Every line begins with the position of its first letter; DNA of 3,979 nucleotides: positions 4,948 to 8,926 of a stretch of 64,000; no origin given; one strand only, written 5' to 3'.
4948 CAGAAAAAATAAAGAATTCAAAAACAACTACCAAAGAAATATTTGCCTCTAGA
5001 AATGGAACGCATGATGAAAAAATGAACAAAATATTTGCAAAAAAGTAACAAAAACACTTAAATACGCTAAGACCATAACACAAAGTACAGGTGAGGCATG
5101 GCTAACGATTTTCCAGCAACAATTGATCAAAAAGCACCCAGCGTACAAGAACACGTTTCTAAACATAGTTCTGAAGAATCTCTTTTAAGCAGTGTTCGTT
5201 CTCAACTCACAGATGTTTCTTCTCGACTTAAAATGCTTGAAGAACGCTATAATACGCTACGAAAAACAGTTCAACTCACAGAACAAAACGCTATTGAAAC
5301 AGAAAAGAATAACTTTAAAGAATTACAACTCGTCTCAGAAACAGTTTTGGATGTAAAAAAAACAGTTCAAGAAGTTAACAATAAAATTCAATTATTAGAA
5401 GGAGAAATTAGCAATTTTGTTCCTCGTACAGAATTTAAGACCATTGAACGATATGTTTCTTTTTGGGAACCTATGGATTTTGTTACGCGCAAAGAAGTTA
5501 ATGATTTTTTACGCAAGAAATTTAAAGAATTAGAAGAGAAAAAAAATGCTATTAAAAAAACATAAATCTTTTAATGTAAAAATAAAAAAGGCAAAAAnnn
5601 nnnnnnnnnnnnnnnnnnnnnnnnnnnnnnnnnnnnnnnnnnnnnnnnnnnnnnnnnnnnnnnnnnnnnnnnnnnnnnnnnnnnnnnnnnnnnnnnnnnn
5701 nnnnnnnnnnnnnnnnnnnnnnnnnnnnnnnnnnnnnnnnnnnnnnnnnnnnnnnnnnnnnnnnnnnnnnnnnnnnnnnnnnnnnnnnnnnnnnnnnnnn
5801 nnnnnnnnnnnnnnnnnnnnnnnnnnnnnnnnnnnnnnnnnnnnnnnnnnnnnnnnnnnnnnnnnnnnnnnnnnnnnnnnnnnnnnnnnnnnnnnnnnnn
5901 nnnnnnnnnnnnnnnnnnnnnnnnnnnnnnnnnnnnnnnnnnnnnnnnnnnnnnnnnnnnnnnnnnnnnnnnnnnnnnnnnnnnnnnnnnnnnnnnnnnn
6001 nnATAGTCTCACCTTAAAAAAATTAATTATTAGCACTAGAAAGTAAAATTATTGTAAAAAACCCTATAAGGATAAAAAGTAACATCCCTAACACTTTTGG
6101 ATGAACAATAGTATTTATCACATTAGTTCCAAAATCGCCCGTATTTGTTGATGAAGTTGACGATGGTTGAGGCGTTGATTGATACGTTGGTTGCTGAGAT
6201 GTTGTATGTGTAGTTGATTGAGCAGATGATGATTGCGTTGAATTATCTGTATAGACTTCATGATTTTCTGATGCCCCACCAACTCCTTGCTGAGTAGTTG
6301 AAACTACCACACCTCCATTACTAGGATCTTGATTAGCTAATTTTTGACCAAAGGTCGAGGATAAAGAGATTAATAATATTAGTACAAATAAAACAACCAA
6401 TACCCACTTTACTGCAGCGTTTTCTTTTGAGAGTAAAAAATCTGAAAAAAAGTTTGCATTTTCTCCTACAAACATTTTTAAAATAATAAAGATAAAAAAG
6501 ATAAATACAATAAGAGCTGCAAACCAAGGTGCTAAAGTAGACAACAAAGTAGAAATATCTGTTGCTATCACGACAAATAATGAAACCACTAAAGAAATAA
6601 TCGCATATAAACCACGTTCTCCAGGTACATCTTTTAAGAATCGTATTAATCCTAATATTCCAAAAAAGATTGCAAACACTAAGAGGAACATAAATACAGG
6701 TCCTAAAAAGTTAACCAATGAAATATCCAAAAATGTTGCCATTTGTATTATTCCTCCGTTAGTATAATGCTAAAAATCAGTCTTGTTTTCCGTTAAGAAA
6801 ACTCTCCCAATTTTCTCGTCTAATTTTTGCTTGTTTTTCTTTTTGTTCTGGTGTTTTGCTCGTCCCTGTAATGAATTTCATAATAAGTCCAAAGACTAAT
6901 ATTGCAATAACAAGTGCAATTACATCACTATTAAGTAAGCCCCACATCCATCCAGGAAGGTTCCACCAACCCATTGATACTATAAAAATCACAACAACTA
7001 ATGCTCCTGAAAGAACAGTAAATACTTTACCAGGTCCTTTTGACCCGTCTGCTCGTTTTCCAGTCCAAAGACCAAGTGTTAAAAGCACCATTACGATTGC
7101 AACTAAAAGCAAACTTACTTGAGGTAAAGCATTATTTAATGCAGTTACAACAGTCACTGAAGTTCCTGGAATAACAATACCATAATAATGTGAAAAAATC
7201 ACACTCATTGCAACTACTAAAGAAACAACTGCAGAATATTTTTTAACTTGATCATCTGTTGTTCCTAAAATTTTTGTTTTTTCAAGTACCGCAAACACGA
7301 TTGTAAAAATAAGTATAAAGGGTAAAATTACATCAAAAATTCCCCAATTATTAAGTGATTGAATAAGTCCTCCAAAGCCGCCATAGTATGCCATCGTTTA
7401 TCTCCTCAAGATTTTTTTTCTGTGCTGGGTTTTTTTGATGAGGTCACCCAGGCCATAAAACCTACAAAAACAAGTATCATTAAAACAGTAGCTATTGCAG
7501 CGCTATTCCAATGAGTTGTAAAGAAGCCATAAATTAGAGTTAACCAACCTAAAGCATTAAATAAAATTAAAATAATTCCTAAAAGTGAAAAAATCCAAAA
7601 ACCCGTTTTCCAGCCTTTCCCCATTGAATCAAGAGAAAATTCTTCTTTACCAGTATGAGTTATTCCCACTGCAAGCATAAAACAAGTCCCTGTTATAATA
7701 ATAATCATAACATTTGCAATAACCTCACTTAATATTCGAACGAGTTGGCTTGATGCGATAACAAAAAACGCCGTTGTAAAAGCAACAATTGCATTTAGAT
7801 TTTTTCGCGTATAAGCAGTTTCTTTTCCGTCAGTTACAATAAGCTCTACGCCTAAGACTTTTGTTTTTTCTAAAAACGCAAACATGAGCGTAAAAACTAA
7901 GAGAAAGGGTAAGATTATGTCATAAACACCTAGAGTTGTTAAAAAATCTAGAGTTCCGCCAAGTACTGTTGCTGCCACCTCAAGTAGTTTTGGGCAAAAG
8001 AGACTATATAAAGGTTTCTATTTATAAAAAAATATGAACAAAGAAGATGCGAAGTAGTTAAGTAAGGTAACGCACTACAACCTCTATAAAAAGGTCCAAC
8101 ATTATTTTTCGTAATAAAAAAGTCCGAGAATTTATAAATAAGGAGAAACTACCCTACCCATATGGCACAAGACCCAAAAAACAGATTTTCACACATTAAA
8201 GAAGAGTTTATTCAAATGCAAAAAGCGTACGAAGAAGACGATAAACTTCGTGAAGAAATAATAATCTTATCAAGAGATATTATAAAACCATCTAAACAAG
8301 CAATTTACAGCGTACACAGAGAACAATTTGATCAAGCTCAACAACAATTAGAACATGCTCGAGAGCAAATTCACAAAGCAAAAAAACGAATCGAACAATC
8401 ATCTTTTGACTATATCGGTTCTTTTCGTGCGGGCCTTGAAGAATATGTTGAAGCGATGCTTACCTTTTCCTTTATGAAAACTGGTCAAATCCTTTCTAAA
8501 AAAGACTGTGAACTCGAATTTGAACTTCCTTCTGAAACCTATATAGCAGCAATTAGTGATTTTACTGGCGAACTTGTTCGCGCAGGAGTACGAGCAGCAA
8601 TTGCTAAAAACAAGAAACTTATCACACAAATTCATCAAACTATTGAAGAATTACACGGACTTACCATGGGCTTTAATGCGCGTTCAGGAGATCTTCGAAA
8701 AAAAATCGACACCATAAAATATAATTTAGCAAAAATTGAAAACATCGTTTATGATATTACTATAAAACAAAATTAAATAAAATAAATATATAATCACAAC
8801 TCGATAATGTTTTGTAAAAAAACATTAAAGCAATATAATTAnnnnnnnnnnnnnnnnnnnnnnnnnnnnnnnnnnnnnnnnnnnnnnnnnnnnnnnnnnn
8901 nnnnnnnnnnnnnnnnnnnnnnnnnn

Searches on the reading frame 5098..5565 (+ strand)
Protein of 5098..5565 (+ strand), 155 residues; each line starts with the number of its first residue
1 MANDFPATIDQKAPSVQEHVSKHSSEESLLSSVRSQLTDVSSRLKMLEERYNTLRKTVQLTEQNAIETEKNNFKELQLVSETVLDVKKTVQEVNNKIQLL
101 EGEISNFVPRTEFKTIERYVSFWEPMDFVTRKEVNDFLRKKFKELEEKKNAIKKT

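Call 57: search_protein_families(library=pfam, proteins=[window:5098-5565:+], max_evalue=0.001)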
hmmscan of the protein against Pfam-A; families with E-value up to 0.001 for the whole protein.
window:5098-5565:+ (155 aa): 1 family
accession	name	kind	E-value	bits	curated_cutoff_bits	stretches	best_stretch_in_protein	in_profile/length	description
PF01519.22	DUF16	-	0.00035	21.5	40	0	12-102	11-104/104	Protein of unknown function DUF16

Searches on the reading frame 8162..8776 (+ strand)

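Call 57: search_protein_families(library=pfam, proteins=[window:8162-8776:+], max_evalue=0.001)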
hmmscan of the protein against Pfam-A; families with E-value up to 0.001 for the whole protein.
window:8162-8776:+ (204 aa): 1 family
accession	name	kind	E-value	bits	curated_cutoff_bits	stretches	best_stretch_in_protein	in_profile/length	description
PF01997.21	Translin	-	1.2e-28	101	25.9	1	29-202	2-204/205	Translin family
